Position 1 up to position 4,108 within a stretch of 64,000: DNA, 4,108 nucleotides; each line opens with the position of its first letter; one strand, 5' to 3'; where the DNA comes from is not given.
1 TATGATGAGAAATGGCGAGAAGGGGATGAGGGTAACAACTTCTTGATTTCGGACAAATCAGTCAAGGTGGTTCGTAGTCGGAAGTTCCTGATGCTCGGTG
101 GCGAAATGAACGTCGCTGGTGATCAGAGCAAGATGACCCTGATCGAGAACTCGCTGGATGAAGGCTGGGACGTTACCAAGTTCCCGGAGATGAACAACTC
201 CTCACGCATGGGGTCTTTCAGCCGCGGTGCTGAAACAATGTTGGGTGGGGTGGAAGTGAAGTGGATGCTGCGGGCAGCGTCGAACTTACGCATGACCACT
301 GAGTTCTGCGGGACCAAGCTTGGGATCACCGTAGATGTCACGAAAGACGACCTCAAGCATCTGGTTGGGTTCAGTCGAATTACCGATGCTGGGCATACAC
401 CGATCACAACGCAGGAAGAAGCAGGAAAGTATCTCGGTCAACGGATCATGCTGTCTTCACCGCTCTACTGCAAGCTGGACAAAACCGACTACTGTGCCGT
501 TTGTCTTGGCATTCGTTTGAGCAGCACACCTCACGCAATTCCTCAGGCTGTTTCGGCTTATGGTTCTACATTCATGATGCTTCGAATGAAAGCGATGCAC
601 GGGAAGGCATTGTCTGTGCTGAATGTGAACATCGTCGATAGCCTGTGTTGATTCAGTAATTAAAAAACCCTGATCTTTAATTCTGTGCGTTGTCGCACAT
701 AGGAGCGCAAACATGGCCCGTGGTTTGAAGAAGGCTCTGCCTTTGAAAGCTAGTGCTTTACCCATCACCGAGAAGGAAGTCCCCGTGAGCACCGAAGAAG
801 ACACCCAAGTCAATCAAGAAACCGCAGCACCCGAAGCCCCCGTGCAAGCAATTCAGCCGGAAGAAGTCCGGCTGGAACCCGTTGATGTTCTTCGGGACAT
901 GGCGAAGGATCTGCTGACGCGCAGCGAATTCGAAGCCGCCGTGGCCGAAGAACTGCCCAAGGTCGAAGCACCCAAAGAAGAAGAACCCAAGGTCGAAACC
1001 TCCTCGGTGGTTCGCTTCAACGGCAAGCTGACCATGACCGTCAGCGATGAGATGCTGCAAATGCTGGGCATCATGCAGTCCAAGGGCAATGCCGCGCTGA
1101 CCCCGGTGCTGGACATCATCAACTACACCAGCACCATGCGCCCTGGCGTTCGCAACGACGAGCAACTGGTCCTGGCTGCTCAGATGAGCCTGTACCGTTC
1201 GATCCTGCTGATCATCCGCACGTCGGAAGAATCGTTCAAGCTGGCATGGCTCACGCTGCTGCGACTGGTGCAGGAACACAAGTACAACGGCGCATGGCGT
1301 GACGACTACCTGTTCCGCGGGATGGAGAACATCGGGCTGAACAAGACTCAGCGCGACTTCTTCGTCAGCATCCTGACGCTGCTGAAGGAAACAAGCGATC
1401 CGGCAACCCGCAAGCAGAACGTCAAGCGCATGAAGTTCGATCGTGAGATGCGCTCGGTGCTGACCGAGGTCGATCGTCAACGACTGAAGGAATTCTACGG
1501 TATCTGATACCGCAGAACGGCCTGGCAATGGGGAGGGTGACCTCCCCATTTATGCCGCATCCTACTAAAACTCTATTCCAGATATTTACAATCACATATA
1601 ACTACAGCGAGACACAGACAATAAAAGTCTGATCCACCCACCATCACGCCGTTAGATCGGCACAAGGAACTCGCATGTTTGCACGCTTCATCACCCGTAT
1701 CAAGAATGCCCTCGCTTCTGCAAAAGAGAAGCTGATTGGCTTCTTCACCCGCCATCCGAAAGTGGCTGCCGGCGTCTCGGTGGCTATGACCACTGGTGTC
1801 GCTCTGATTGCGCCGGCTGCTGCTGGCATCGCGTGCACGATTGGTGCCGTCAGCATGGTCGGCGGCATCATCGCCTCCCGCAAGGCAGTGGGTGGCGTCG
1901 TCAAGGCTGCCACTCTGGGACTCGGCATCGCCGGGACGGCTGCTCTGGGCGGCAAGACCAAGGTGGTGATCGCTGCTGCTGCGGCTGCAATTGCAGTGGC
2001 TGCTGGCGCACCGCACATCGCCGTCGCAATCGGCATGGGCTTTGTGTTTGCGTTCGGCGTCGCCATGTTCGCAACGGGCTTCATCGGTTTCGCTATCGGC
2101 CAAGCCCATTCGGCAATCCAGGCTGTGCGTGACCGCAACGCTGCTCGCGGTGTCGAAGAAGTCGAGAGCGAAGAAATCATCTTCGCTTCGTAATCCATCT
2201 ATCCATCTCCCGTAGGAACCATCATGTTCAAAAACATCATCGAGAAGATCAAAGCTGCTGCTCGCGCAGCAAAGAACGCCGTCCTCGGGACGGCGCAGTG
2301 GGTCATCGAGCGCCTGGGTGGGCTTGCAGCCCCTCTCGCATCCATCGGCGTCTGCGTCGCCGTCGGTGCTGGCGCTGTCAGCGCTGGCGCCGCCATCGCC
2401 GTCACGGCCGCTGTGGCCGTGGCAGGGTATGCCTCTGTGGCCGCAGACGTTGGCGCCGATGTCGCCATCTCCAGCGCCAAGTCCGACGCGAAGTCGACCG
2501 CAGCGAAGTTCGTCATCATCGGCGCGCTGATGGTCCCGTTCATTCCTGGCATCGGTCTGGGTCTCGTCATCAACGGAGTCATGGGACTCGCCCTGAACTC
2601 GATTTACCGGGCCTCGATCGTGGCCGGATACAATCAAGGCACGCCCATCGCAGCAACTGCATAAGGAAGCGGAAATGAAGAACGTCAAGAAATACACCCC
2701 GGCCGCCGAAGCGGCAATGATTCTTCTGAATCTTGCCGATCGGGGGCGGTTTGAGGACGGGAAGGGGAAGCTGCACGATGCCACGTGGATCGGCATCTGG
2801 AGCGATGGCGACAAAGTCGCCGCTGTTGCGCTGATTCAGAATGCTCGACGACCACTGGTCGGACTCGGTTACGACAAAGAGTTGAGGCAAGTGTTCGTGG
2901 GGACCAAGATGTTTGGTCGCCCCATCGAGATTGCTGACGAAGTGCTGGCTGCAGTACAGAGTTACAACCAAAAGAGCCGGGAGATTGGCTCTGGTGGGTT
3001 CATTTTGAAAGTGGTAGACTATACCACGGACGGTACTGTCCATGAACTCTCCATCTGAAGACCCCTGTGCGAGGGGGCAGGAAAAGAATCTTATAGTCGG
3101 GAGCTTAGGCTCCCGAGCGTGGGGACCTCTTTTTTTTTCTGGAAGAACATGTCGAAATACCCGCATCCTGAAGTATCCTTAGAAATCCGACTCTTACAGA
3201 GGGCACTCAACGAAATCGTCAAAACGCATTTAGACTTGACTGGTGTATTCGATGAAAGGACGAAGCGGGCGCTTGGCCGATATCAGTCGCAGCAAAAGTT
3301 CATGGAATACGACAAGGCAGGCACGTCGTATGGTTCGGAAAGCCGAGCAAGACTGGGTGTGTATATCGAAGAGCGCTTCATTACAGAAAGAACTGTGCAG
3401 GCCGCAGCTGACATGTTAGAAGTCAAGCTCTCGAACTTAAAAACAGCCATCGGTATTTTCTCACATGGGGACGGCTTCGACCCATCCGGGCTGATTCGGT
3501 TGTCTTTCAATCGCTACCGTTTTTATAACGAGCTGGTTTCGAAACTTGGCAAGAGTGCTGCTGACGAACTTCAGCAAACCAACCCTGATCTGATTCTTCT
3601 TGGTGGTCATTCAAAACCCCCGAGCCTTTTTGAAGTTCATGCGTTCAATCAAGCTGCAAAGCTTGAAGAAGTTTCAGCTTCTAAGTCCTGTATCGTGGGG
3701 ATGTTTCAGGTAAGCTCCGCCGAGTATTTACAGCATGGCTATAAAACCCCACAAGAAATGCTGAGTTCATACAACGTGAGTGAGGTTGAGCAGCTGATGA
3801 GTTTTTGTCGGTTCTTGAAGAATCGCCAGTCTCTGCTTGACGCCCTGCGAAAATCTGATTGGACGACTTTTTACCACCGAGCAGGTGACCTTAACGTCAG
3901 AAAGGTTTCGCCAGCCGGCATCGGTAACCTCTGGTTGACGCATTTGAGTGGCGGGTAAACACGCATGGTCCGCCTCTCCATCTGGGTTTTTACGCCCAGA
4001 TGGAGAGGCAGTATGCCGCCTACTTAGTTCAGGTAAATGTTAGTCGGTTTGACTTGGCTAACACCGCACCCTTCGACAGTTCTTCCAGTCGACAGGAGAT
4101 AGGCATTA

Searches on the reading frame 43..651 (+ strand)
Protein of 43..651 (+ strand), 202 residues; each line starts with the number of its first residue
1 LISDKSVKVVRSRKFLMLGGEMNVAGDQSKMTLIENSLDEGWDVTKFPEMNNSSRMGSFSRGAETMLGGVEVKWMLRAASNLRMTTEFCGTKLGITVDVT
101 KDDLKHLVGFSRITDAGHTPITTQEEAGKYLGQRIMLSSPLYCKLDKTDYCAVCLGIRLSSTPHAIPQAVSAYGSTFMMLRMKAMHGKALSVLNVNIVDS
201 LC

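Call 46: search_protein_families(library=phrogs, proteins=[window:43-651:+], max_evalue=0.00001)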
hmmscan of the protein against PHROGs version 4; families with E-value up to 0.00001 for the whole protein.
window:43-651:+ (202 aa): 2 families
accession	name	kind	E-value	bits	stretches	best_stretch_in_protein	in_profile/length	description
phrog_2962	-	DNA, RNA and nucleotide metabolism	3.1e-63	215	1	2-200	235-431/433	RNA polymerase beta subunit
phrog_3015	-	DNA, RNA and nucleotide metabolism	1.3e-06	28.2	1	89-157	272-342/653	RNA polymerase beta subunit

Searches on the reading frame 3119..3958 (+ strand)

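Call 46: search_protein_families(library=phrogs, proteins=[window:3119-3958:+], max_evalue=0.00001)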
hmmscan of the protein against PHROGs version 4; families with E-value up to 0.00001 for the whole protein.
window:3119-3958:+ (279 aa): 2 families
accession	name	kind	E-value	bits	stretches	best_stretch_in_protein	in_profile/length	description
phrog_1224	-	head and packaging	8.2e-37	128.5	1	22-252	12-236/438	endolysin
phrog_2860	-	head and packaging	8.2e-23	82.3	1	88-252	3-162/189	endolysin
